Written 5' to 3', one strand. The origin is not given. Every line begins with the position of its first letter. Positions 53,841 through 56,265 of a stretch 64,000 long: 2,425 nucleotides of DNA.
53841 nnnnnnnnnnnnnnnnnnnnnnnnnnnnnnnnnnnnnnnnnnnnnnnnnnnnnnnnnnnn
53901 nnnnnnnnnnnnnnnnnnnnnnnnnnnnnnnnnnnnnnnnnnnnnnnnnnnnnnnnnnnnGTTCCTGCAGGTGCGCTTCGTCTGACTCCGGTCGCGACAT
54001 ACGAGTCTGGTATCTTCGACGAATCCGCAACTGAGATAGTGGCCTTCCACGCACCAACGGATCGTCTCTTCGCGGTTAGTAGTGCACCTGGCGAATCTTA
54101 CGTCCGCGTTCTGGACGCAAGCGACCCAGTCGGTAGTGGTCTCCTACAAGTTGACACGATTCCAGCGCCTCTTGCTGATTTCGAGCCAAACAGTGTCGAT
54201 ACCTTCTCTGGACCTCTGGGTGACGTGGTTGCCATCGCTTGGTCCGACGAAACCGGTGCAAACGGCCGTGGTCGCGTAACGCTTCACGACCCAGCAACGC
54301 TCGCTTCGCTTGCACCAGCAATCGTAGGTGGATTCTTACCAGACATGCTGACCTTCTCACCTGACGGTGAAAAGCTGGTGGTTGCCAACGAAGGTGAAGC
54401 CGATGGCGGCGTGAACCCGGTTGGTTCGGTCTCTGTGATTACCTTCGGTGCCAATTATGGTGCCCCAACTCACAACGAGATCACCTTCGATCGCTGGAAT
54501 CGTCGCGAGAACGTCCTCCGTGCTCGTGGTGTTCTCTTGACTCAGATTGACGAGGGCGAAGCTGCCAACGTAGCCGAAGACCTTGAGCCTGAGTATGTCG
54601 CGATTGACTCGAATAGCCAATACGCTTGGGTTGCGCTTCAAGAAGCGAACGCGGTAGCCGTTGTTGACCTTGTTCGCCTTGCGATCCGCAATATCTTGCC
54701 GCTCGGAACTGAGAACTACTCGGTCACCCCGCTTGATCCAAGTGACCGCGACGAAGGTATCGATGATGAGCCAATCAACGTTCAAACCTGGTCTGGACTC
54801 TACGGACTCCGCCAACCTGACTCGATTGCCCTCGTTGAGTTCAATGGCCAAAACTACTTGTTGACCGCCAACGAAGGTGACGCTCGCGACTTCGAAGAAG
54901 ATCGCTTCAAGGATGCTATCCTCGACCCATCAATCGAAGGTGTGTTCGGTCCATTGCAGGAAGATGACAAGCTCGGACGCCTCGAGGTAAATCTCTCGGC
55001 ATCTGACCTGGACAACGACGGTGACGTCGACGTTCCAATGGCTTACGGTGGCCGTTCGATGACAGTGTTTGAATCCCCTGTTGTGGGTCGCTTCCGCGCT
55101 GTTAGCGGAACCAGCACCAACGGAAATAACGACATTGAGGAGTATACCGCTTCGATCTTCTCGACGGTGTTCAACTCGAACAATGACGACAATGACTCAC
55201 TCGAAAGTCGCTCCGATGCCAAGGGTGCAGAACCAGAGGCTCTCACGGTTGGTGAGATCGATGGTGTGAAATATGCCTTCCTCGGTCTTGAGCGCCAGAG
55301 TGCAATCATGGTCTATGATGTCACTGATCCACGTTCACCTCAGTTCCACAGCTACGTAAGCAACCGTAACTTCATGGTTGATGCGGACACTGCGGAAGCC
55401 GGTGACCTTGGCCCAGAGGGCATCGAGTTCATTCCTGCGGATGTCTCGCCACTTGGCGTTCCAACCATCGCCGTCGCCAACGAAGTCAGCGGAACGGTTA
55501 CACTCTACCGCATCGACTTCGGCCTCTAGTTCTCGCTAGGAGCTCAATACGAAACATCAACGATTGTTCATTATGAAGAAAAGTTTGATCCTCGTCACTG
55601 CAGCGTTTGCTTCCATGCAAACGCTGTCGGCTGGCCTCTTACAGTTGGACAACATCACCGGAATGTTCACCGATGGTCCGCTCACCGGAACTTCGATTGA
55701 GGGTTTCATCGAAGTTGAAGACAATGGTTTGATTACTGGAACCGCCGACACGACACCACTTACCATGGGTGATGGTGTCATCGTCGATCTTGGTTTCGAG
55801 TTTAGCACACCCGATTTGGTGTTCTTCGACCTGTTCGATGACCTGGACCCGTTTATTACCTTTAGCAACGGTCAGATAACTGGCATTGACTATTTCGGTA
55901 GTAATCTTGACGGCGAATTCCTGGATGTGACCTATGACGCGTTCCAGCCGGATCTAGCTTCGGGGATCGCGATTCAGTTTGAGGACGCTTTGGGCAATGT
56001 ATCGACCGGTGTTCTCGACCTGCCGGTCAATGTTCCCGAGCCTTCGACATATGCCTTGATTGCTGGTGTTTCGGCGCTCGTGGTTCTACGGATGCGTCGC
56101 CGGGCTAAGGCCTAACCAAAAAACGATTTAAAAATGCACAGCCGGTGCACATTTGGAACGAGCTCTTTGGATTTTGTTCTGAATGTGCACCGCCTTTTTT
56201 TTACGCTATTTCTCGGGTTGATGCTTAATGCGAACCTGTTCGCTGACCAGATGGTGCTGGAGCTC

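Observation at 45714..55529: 3270-aa 'Swiss-army-knife' phosphatase combining four catalytic units from three unrelated superfamilies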

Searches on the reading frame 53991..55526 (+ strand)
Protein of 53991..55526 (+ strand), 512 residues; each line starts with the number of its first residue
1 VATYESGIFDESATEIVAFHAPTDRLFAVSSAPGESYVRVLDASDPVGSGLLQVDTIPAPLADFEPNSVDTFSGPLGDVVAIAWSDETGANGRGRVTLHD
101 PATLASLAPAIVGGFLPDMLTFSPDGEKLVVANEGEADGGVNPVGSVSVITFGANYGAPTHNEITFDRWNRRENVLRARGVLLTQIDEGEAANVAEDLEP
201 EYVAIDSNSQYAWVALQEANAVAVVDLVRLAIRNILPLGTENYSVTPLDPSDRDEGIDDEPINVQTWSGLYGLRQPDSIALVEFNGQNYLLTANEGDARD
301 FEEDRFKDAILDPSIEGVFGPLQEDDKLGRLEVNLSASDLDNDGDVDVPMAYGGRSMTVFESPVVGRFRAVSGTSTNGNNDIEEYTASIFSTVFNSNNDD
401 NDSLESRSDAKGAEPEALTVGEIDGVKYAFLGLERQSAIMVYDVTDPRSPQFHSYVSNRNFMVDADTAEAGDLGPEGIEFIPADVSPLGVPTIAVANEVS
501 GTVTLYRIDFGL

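Call 67: search_solved_structures(query=window:53991-55526:+, max_evalue=1, show_alignments=1)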
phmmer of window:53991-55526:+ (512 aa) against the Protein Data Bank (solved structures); distinct sequences matched with E-value up to 1: 1.
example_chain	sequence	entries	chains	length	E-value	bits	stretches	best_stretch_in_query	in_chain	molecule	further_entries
3ibs_A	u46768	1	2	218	0.29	13.1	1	145-223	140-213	conserved hypothetical protein BatB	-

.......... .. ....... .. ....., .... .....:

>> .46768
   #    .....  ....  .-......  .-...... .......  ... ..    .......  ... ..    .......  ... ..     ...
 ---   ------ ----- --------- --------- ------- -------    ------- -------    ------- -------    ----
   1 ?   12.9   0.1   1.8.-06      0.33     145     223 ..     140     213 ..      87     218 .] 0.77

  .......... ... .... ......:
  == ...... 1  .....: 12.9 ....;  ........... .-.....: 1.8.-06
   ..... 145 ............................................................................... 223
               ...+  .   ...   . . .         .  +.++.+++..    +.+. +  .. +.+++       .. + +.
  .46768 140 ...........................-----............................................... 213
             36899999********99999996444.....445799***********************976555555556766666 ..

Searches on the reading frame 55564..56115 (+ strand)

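Call 11: search_protein_families(library=pfam, proteins=[window:55564-56115:+], max_evalue=0.001)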
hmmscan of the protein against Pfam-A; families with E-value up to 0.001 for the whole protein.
window:55564-56115:+ (183 aa): 1 family
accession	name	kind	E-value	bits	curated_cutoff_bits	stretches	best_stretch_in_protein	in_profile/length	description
PF07589.16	PEP-CTERM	-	0.00026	21.4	20.7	1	157-179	2-23/24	PEP-CTERM motif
